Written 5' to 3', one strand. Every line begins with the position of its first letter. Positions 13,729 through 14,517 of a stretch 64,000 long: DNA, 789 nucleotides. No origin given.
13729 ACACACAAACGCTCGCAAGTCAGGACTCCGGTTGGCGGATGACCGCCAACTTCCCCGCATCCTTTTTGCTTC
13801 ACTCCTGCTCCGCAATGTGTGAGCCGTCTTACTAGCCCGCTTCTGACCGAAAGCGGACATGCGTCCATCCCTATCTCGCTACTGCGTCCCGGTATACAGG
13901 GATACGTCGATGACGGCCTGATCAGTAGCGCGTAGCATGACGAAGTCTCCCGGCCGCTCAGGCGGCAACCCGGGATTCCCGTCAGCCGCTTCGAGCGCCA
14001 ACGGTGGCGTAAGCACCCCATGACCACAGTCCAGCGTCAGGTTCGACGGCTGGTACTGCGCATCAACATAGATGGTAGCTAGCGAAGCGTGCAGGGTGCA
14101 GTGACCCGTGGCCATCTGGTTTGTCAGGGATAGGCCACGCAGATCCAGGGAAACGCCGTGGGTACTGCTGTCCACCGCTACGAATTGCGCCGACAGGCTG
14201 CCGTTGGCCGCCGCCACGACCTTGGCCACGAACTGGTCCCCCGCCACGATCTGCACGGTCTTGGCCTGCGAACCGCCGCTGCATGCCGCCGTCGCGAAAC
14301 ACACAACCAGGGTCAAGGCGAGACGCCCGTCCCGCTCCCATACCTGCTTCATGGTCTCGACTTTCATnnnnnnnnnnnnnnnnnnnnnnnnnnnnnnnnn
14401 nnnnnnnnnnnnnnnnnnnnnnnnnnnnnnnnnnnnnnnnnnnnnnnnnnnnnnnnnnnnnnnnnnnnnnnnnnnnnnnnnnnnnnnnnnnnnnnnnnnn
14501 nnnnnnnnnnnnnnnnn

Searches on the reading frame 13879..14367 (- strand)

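Call 38: search_protein_families(library=pfam, proteins=[window:13879-14367:-], max_evalue=0.01)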
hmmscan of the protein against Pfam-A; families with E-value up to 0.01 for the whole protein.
window:13879-14367:- (162 aa): 1 family
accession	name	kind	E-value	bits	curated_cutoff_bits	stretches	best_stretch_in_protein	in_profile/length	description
PF09118.17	GO-like_E_set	-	0.0028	18.4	25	1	40-92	11-68/100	Galactose oxidase-like, Early set domain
